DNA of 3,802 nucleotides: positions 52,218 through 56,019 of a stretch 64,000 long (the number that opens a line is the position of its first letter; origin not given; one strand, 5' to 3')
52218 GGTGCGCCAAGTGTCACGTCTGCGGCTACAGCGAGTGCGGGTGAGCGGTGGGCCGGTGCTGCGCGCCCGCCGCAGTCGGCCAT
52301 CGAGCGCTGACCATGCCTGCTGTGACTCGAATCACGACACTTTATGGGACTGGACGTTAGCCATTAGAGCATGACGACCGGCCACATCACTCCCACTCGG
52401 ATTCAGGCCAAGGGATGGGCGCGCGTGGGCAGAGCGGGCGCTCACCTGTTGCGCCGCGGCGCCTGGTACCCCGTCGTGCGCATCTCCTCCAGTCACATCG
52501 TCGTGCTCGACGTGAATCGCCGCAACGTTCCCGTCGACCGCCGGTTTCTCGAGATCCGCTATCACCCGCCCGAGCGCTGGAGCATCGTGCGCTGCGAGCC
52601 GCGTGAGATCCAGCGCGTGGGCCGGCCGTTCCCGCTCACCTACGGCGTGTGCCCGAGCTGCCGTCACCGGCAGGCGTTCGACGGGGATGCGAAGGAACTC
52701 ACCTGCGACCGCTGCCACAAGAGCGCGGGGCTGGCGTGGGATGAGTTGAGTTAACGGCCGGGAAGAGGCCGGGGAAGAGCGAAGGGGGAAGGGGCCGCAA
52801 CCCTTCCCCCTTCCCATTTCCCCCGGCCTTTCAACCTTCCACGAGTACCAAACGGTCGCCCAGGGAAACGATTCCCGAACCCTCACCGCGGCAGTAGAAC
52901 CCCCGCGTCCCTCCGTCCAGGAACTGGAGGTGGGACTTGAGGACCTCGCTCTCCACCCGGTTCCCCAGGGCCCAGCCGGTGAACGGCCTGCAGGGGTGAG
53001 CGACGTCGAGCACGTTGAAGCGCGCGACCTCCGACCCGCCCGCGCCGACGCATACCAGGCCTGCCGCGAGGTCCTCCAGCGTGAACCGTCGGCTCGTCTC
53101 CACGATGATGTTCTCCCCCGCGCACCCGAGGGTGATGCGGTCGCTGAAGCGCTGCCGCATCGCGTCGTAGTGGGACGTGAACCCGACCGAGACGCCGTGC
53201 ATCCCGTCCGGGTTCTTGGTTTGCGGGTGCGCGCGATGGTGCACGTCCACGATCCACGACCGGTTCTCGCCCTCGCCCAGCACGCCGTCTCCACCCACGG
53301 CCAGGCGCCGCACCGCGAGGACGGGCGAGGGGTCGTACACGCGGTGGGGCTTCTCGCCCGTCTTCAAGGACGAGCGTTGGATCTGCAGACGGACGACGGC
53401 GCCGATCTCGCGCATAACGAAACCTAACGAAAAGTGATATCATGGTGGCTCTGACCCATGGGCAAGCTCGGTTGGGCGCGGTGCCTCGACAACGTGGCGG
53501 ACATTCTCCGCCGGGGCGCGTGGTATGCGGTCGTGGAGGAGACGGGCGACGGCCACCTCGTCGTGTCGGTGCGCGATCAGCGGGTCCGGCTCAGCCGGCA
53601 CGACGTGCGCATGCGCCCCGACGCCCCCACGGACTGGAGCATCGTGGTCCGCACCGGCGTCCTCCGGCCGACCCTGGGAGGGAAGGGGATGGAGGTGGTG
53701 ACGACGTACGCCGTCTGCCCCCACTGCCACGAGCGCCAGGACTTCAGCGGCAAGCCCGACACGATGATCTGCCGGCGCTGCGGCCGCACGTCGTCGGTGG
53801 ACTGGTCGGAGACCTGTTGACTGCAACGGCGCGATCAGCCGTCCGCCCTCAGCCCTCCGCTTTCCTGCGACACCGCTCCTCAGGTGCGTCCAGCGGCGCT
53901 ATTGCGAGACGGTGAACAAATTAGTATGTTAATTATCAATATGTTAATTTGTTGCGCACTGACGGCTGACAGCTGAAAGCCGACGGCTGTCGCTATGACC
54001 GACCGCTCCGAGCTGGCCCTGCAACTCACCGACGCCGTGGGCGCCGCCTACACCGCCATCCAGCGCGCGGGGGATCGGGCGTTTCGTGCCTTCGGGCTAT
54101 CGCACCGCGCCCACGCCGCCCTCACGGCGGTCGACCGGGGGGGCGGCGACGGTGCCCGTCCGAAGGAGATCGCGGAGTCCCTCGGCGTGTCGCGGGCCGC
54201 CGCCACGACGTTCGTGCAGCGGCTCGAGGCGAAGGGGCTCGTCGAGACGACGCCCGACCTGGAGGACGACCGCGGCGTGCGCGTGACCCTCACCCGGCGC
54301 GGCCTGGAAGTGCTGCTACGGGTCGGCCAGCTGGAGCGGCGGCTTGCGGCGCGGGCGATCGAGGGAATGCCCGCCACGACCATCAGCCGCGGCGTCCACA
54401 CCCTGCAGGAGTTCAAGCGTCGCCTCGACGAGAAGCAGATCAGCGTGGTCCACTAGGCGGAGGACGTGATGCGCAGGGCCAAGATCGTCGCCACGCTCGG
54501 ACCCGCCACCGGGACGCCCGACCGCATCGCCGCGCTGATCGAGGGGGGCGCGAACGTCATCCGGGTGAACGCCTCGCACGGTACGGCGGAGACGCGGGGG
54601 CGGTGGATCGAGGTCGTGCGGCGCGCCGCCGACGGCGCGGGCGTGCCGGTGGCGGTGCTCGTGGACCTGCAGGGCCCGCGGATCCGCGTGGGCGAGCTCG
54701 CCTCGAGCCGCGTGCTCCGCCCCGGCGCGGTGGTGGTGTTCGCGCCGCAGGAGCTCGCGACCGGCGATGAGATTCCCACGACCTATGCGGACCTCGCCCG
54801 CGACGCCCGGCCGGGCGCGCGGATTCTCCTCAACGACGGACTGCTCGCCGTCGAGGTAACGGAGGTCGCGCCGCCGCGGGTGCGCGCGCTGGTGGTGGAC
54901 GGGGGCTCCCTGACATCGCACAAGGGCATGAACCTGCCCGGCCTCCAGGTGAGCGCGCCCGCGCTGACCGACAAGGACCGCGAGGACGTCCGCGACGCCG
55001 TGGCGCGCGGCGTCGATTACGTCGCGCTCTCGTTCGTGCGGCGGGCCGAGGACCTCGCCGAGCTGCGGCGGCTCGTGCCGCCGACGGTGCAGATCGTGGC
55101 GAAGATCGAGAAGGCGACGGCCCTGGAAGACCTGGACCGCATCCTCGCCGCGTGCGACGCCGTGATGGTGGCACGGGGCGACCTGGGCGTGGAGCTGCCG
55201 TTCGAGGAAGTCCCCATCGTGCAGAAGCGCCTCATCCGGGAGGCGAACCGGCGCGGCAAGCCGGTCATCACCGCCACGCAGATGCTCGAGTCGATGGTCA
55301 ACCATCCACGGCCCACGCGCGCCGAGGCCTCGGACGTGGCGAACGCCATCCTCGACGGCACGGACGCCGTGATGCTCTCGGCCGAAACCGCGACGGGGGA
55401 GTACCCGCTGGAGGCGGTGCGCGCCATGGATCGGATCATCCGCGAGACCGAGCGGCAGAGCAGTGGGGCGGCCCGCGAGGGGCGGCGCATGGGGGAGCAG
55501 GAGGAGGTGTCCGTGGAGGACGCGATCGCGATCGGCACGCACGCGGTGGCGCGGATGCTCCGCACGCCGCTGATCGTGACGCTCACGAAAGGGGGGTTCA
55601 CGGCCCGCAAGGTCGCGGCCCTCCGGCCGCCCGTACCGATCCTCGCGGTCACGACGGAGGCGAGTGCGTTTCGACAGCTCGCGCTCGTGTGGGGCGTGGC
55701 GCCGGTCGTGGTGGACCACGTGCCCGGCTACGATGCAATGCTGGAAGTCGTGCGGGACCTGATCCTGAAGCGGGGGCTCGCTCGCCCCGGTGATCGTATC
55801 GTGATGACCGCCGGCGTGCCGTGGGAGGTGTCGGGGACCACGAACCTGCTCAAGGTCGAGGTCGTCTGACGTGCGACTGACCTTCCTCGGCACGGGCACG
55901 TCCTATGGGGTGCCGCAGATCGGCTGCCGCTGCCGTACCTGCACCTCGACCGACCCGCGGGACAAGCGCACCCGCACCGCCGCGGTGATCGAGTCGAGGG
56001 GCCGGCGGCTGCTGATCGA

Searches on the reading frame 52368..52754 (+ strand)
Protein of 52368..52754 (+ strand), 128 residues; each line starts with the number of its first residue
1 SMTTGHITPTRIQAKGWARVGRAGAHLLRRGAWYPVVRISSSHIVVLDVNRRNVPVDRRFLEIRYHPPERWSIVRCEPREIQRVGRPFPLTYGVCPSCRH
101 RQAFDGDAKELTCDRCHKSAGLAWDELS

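Call 9: search_protein_families(library=pfam, proteins=[window:52368-52754:+], max_evalue=0.1)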
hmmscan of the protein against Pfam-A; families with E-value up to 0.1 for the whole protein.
window:52368-52754:+ (128 aa): 5 families
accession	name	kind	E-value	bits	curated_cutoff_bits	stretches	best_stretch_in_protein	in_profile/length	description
PF22191.2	IBR_1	-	0.0088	16.3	27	1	95-118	6-29/47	IBR domain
PF23783.1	Zn_ribbon_TiaS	-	0.015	15.5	27.3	1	94-120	3-29/41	TiaS C-terminal zinc ribbon domain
PF12760.12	Zn_ribbon_IS1595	-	0.023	15.1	25.4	1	94-118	20-45/46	Transposase zinc-ribbon domain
PF19134.6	DUF5817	-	0.065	13.7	31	0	94-119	5-30/57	Domain of unknown function (DUF5817)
PF10058.14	Zn_ribbon_10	-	0.065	13.4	24.2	0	109-123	21-35/54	ER junction formation factor lunapark, zinc ribbon finger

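Call 66: search_protein_families(library=ncbifam, proteins=[window:52368-52754:+], max_evalue=0.01)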
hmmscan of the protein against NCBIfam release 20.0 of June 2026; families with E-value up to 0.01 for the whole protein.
window:52368-52754:+ (128 aa): 0 families

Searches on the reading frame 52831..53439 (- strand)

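Call 9: search_protein_families(library=pfam, proteins=[window:52831-53439:-], max_evalue=0.1)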
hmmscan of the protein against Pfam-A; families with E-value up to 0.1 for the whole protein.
window:52831-53439:- (202 aa): 1 family
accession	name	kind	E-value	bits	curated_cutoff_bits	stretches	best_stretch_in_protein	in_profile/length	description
PF03473.23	MOSC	-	5e-07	30.2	22.7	1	88-197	17-119/120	MOSC domain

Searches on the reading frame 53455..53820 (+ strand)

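Call 9: search_protein_families(library=pfam, proteins=[window:53455-53820:+], max_evalue=0.1)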
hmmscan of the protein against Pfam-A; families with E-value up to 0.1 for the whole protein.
window:53455-53820:+ (121 aa): 6 families
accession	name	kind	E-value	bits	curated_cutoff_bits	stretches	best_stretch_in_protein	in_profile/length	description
PF17283.8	Zn_ribbon_SprT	-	0.0016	18.8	28.1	1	86-111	5-32/38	SprT-like zinc ribbon domain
PF10080.14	FtrD-like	-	0.0025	18.4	26.3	1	80-113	29-61/101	Membrane iron-sulfur containing protein FtrD-like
PF19134.6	DUF5817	-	0.0032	17.8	31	1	87-115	5-33/57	Domain of unknown function (DUF5817)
PF23893.1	Y4YQ_C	-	0.025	14.8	27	1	18-51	16-49/53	Uncharacterised protein Y4YQ C-terminal domain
PF18912.6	DZR_2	-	0.057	13.7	27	1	82-113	18-46/56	Double zinc ribbon domain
PF24463.1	DUF7577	-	0.086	12.9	28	0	86-94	3-11/27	Domain of unknown function (DUF7577)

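Call 66: search_protein_families(library=ncbifam, proteins=[window:53455-53820:+], max_evalue=0.01)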
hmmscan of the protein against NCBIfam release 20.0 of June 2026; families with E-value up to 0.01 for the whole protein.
window:53455-53820:+ (121 aa): 0 families

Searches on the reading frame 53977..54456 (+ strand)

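Call 9: search_protein_families(library=pfam, proteins=[window:53977-54456:+], max_evalue=0.1)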
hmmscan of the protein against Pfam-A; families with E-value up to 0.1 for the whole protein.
window:53977-54456:+ (159 aa): 23 families
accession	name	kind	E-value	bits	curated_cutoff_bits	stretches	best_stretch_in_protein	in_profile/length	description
PF12802.13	MarR_2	-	1.3e-13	51.3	27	1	39-99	1-60/61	MarR family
PF01047.28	MarR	-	1.6e-09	37.9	24.6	1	59-101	17-59/59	MarR family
PF09339.16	HTH_IclR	-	1.5e-06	28.3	22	1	49-92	9-51/52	IclR helix-turn-helix domain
PF01325.25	Fe_dep_repress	-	1.6e-06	28.7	26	1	58-94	21-57/60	Iron dependent repressor, N-terminal DNA binding domain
PF13412.12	HTH_24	-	1.9e-05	24.6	21.9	1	62-90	20-48/48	Winged helix-turn-helix DNA-binding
PF01978.25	TrmB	-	5.8e-05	23.3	25.6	1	60-93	23-56/68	Sugar-specific transcriptional regulator TrmB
PF13463.12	HTH_27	-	0.00024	21.8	22.2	1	63-109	22-68/68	Winged helix DNA-binding domain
PF13551.12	HTH_29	-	0.00088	19.8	28.1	1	48-89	4-42/64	Winged helix-turn helix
PF08279.18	HTH_11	-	0.001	19.3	25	1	63-92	19-49/55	HTH domain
PF25213.1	HVO_A0261_N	-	0.0014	18.9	35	1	47-123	15-81/86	HVO_A0261 N-terminal domain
PF13545.12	HTH_Crp_2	-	0.0014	18.9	27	1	63-91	26-54/70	Crp-like helix-turn-helix domain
PF13384.12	HTH_23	-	0.0014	18.8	24.6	1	44-88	7-46/50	Homeodomain-like domain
PF04703.18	FaeA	-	0.0015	19.2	20.7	1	59-93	15-49/62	FaeA-like protein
PF13338.12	AbiEi_4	-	0.0042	17.6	25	1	60-90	14-39/49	Transcriptional regulator, AbiEi antitoxin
PF22381.2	Staph_reg_Sar_Rot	-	0.007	16.9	27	1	63-111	29-80/85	Transcriptional regulator SarA/Rot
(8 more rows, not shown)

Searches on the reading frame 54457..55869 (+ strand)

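Call 71: search_protein_families(library=pfam, proteins=[window:54457-55869:+], max_evalue=0.0001)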
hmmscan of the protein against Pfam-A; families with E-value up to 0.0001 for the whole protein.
window:54457-55869:+ (470 aa): 2 families
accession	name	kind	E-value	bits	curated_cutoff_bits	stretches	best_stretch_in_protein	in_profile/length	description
PF00224.27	PK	-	1.9e-109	366.2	30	1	5-321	1-328/328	Pyruvate kinase, barrel domain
PF02887.21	PK_C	-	2.3e-31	108.7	28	1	355-467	1-113/114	Pyruvate kinase, alpha/beta domain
